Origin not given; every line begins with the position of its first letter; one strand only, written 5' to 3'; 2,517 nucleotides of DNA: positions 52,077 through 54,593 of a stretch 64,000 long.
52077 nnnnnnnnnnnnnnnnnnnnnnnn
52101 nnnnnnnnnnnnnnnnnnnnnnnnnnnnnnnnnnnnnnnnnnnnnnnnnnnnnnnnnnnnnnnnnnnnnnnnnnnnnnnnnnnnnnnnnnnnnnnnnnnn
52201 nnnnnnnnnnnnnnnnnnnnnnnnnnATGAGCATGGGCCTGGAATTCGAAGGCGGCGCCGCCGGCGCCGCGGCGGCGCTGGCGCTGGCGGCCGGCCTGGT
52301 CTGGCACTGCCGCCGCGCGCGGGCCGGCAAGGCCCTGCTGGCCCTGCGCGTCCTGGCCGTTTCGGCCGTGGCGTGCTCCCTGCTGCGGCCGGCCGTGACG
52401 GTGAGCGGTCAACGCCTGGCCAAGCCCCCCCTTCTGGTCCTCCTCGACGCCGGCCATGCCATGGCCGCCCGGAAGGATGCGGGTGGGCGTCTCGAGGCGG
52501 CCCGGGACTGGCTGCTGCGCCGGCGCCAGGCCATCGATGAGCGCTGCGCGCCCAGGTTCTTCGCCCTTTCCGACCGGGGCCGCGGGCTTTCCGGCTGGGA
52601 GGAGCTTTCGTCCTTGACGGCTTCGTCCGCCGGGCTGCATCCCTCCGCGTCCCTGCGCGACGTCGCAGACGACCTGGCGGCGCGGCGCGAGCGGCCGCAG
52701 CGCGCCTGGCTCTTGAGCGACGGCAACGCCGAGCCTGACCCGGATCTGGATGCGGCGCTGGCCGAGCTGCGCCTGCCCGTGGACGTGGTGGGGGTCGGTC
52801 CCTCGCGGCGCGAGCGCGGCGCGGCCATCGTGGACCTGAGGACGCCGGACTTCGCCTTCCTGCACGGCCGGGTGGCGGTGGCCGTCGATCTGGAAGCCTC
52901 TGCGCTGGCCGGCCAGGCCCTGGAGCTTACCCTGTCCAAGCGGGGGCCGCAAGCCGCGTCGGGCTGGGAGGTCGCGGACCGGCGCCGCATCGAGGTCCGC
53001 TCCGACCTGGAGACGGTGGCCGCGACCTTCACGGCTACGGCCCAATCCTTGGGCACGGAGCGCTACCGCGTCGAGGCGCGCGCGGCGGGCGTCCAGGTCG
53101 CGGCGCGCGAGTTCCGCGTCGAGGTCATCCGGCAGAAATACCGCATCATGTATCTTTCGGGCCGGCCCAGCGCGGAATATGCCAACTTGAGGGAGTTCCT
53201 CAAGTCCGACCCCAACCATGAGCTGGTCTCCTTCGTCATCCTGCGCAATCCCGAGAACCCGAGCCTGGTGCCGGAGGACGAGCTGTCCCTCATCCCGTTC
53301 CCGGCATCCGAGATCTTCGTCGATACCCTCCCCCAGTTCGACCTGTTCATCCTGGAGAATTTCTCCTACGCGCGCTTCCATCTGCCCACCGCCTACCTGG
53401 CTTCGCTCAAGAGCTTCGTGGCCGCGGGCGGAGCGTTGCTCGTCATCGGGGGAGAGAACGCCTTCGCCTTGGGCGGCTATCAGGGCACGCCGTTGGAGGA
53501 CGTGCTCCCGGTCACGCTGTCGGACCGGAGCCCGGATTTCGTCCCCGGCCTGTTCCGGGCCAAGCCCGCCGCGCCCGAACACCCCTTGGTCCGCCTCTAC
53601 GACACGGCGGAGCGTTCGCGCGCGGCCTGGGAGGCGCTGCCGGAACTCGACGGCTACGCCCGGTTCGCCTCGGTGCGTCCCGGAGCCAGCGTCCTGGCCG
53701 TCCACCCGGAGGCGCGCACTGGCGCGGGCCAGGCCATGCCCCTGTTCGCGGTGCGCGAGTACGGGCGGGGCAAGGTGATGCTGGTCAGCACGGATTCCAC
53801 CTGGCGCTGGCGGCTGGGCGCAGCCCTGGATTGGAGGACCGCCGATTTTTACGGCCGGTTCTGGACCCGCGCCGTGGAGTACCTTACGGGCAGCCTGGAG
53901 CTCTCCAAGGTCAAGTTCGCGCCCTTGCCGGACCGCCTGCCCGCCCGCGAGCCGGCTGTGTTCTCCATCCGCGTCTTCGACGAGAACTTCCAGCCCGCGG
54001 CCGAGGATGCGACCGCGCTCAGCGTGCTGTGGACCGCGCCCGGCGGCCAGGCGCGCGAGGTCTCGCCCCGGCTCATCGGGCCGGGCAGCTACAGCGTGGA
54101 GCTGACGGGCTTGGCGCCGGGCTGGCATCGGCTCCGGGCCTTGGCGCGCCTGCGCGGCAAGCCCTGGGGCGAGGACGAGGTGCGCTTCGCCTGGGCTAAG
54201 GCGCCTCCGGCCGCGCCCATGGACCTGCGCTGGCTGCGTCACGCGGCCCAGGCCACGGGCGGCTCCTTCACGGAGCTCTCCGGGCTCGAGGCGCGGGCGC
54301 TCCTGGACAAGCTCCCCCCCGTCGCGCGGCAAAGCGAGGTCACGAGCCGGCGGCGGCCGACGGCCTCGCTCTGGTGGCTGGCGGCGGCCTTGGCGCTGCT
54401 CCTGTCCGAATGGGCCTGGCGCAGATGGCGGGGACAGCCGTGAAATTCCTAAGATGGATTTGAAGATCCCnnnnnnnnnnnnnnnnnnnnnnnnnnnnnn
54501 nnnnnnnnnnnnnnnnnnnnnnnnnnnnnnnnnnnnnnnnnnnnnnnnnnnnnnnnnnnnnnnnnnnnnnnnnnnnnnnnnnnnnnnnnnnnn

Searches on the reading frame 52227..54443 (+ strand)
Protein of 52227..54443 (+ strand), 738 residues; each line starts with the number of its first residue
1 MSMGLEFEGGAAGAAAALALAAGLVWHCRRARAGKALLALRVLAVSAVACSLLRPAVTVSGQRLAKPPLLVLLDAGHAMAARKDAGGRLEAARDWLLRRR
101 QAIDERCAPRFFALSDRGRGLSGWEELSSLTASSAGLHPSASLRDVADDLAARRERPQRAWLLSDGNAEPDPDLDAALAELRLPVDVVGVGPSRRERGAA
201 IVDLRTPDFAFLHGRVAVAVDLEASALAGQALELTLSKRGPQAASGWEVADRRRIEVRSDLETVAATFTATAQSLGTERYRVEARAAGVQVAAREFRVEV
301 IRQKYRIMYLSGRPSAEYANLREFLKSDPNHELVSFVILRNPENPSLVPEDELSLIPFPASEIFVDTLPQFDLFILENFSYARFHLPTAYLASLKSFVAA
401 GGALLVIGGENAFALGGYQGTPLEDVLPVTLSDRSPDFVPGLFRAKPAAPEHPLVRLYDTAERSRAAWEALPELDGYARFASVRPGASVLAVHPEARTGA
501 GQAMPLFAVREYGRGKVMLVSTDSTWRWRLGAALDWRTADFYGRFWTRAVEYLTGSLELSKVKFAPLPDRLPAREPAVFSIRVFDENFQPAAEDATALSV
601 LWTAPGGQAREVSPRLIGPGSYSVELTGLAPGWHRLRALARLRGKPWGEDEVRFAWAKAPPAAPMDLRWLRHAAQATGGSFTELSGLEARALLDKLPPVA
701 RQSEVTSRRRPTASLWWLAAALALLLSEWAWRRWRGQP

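Call 10: search_protein_families(library=pfam, proteins=[window:52227-54443:+], max_evalue=0.001)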
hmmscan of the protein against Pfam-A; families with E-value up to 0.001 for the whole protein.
window:52227-54443:+ (738 aa): 1 family
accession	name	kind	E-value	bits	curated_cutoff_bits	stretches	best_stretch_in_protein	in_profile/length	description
PF07090.17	GATase1_like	-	1.4e-14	54.7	27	1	374-554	80-246/247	Putative glutamine amidotransferase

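Call 77: find_homologous_proteins(query=window:52227-54443:+, max_evalue=1e-30)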
Query window:52227-54443:+ (738 aa): 207 proteins with E <= 1e-30 among 8000 candidates; the best 120 are listed.
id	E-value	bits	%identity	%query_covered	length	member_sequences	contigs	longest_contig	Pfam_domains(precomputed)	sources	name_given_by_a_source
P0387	0.0e+0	1618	100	100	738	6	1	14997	PF07090.18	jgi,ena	-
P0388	0.0e+0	1118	70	100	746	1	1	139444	PF07090.18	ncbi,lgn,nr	ncbi:MAG: glutamine amidotransferase [Elusimicrobia bacterium]|nr:glutamine amidotransferase [Elusim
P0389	0.0e+0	1102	68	100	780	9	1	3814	PF07090.18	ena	-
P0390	0.0e+0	1084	68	97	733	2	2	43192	PF07090.18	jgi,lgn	jgi:uncharacterized membrane protein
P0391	0.0e+0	1083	68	97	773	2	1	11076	PF07090.18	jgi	jgi:uncharacterized membrane protein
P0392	0.0e+0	1076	69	96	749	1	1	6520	PF07090.18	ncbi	-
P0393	0.0e+0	1075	68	99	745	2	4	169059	PF07090.18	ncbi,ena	-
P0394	0.0e+0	1073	68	96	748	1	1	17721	PF07090.18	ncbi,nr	ncbi:MAG: hypothetical protein HY926_03490 [Elusimicrobia bacterium]|nr:hypothetical protein [Elusim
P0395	0.0e+0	1072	65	100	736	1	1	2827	PF07090.18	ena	-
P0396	0.0e+0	1064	66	100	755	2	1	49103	PF07090.18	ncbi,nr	ncbi:MAG TPA: hypothetical protein DEB40_04105 [Elusimicrobia bacterium]|nr:hypothetical protein [El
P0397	0.0e+0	1022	67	97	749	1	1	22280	PF07090.18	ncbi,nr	ncbi:MAG: glutamine amidotransferase [Elusimicrobia bacterium]|nr:glutamine amidotransferase [Elusim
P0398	9.7e-287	972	64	97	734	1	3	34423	PF07090.18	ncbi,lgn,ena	-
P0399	1.3e-281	955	62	100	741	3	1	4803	PF07090.18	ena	-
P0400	4.5e-280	949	62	96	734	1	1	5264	PF07090.18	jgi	jgi:uncharacterized membrane protein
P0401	1.2e-279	948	61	93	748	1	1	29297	PF07090.18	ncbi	-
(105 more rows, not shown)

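Call 78: find_encoding_contigs(protein=P0387, flank=10000, max_places=8)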
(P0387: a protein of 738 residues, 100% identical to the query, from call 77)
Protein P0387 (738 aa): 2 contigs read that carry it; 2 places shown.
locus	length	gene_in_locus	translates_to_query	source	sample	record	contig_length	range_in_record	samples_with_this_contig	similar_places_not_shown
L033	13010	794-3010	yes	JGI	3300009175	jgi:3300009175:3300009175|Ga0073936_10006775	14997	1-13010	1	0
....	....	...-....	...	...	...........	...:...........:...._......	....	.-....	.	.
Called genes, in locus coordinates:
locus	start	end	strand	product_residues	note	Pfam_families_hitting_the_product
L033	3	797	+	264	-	?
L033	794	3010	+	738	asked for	PF07090:GATase1_like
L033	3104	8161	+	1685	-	-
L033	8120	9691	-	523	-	-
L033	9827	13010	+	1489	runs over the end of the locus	PF10102:DUF2341, PF16656:Pur_ac_phosph_N (faint), PF00041:fn3 (weak)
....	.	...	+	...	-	?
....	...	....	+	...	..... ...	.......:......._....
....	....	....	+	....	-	-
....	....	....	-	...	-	?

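Call 79: find_encoding_contigs(protein=P0388, flank=10000, max_places=2)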
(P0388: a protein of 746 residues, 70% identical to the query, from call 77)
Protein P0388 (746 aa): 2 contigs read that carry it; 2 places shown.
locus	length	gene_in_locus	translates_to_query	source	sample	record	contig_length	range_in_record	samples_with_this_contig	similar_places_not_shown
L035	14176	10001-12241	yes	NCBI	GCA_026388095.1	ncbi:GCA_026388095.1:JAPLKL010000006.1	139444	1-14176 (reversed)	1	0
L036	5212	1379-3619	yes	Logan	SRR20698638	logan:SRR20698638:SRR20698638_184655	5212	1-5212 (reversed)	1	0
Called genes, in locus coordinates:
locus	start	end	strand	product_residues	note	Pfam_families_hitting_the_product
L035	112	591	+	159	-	-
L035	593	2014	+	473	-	PF02310:B12-binding, PF04055:Radical_SAM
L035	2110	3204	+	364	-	-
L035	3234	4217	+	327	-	PF20030:bpMoxR, PF07726:AAA_3, PF07728:AAA_5, PF17863:AAA_lid_2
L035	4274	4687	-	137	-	-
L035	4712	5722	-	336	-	PF04055:Radical_SAM (weak), PF00633:HHH (weak)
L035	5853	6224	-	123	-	PF00903:Glyoxalase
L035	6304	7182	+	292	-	PF01882:DUF58, PF05762:VWA_CoxE (faint), PF13519:VWA_2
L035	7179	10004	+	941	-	PF07584:BatA, PF13519:VWA_2, PF13709:DUF4159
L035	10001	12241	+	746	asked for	PF07090:GATase1_like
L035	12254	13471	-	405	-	-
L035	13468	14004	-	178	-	PF04608:PgpA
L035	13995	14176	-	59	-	?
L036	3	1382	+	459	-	?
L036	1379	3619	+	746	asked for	PF07090:GATase1_like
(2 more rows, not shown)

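Call 80: find_encoding_contigs(protein=P0393, flank=10000, max_places=2)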
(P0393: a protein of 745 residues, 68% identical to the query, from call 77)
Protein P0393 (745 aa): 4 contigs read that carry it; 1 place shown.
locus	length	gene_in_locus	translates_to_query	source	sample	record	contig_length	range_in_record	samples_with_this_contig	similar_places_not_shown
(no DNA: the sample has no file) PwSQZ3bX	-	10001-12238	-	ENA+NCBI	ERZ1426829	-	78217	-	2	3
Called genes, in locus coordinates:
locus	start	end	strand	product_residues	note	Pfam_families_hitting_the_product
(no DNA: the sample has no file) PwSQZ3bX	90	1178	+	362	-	-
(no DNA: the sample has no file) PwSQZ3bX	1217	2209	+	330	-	PF20030:bpMoxR, PF07726:AAA_3, PF07728:AAA_5, PF17863:AAA_lid_2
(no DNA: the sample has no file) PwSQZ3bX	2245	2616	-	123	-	PF00903:Glyoxalase, PF13669:Glyoxalase_4 (weak)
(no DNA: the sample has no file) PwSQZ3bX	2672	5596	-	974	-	PF00675:Peptidase_M16, PF05193:Peptidase_M16_C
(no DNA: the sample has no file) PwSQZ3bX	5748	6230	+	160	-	-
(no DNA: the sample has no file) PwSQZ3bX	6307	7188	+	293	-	PF01882:DUF58, PF05762:VWA_CoxE (weak), PF13519:VWA_2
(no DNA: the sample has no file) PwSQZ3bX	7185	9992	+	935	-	PF07584:BatA, PF13519:VWA_2, PF13709:DUF4159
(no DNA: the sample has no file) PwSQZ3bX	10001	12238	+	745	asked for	PF07090:GATase1_like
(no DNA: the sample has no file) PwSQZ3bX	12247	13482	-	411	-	-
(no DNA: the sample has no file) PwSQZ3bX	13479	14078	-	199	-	PF04608:PgpA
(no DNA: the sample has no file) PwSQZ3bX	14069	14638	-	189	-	PF01066:CDP-OH_P_transf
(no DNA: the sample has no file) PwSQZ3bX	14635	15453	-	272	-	PF13413:HTH_25, PF13464:RodZ_C (weak)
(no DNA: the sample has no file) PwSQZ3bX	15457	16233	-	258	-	PF03548:LolA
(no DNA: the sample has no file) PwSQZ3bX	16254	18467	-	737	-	PF13491:FtsK_4TM (weak), PF17854:FtsK_alpha, PF01580:FtsK_SpoIIIE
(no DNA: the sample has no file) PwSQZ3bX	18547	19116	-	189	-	PF00364:Biotin_lipoyl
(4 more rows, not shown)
